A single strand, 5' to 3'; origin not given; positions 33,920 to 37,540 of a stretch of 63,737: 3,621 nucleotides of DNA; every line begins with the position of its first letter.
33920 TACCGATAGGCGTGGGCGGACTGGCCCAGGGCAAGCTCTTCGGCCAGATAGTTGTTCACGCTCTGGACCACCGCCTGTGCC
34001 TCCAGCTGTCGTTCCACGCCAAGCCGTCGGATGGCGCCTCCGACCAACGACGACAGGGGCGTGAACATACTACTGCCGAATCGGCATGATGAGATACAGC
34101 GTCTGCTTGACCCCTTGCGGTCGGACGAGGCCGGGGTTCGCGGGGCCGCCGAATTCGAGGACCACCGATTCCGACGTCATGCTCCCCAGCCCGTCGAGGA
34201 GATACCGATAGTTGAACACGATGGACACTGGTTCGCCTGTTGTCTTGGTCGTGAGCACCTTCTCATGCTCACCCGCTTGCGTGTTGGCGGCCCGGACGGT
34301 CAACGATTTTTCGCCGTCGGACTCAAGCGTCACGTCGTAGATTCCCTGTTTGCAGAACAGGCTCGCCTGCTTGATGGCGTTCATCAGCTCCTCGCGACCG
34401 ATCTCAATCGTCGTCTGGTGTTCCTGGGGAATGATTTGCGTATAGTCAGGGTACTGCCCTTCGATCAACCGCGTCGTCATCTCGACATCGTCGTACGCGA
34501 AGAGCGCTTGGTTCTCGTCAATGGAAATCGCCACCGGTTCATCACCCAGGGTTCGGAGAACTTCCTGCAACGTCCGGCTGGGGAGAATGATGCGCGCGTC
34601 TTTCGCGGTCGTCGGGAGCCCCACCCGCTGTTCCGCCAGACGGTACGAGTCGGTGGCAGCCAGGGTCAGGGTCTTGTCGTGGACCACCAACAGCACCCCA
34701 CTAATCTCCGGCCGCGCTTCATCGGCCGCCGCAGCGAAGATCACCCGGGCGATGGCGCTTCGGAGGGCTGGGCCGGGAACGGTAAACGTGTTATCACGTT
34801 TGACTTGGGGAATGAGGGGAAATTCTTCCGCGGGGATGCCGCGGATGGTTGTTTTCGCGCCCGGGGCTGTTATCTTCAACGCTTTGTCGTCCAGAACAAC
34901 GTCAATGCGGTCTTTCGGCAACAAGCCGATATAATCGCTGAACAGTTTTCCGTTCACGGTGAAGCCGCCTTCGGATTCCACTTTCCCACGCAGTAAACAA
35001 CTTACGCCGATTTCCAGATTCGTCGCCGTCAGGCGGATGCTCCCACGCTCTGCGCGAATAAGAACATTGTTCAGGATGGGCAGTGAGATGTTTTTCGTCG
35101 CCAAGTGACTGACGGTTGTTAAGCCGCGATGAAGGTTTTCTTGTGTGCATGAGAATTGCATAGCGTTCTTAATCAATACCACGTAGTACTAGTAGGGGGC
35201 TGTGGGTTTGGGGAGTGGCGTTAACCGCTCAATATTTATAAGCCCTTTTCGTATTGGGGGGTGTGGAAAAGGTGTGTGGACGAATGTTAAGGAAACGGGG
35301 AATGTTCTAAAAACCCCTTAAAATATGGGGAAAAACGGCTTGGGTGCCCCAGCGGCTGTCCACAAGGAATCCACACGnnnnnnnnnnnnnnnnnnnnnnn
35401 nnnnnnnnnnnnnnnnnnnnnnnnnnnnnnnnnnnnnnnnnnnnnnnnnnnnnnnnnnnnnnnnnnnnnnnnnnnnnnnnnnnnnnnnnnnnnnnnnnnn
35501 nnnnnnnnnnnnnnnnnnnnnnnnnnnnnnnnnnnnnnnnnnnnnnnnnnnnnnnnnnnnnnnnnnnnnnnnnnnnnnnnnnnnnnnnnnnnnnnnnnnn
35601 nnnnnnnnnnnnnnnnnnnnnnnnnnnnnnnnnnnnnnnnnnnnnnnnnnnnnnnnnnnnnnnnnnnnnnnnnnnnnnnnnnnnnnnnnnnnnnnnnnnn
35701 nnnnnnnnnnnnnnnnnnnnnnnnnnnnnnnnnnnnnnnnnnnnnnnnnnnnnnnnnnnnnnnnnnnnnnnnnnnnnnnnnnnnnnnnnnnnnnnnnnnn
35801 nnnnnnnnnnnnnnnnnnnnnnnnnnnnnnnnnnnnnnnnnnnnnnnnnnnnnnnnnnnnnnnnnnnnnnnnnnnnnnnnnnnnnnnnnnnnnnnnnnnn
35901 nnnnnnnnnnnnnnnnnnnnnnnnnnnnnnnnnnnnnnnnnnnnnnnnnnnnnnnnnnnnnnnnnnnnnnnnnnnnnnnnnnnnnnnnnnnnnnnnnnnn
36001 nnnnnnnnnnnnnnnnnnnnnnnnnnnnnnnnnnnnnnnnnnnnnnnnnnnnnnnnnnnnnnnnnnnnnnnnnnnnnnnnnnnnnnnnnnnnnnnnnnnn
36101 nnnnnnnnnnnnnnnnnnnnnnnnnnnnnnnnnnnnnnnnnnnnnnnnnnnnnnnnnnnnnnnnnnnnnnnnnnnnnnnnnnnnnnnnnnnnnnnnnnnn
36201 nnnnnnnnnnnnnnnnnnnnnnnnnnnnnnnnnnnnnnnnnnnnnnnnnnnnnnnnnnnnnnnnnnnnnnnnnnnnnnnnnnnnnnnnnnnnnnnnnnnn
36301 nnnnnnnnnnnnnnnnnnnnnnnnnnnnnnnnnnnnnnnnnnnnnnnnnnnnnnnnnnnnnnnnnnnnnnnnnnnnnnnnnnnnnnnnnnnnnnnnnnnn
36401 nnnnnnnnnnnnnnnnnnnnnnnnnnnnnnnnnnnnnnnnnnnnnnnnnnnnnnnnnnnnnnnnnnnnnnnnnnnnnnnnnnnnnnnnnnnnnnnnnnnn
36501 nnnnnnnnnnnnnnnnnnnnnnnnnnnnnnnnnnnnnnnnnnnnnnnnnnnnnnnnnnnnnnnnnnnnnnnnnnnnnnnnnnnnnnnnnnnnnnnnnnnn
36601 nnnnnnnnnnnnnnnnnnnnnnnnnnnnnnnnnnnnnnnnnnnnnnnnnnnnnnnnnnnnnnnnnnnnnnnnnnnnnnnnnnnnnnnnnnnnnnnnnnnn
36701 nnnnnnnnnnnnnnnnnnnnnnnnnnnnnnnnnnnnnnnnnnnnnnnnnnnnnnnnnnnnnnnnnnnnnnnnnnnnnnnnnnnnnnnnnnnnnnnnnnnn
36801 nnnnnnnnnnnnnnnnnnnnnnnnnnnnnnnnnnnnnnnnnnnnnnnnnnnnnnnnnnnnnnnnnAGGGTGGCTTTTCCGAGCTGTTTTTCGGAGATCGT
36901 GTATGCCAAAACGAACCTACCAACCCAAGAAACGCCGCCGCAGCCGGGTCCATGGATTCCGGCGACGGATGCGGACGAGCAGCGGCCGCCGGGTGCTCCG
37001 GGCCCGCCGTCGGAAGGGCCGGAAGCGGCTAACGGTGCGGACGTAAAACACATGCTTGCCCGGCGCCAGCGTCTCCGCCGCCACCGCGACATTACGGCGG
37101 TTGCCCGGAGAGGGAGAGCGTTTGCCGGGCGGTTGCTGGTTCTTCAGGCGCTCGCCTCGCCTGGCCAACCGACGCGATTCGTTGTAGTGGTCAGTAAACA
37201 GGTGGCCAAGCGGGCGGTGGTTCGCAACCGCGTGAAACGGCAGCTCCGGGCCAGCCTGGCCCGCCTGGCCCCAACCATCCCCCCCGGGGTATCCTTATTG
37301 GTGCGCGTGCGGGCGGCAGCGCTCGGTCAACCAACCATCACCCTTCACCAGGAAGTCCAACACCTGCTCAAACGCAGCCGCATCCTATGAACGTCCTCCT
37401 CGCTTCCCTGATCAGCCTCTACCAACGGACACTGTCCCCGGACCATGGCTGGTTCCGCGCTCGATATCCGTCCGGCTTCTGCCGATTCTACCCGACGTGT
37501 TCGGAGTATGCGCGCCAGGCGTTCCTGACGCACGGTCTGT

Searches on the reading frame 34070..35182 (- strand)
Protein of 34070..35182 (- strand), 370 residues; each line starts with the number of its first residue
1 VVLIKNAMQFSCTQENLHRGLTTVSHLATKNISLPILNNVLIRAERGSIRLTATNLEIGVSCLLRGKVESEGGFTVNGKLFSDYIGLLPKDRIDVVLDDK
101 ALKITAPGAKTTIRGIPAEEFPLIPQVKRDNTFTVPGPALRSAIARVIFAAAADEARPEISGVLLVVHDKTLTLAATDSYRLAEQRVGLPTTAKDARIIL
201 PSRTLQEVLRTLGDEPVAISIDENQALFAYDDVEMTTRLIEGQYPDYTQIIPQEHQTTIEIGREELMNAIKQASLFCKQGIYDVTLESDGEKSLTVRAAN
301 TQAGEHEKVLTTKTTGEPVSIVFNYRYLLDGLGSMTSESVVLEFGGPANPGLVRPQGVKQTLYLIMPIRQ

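Call 87: search_protein_families(library=pfam, proteins=[window:34070-35182:-], max_evalue=0.001)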
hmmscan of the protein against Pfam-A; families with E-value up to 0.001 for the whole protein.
window:34070-35182:- (370 aa): 3 families
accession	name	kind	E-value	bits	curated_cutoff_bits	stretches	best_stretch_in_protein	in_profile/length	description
PF00712.24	DNA_pol3_beta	-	3.6e-29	101.8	24.4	2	8-125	1-120/120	DNA polymerase III beta subunit, N-terminal domain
PF02767.21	DNA_pol3_beta_2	-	1.8e-27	96.4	27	1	135-246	2-116/116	DNA polymerase III beta subunit, central domain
PF02768.20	DNA_pol3_beta_3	-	1.6e-23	83.3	27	1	249-369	2-121/121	DNA polymerase III beta subunit, C-terminal domain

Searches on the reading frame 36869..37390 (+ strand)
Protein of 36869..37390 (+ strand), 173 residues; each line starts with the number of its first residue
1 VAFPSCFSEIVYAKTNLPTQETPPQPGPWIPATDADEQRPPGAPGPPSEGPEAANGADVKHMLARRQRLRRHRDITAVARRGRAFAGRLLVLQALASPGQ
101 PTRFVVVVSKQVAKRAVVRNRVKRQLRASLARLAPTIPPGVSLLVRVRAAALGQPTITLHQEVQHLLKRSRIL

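Call 87: search_protein_families(library=pfam, proteins=[window:36869-37390:+], max_evalue=0.001)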
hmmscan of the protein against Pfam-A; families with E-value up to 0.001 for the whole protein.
window:36869-37390:+ (173 aa): 1 family
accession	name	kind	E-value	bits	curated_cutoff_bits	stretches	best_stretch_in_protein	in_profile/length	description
PF00825.24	Ribonuclease_P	-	1.3e-22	80.3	22.3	1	63-169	1-107/109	Ribonuclease P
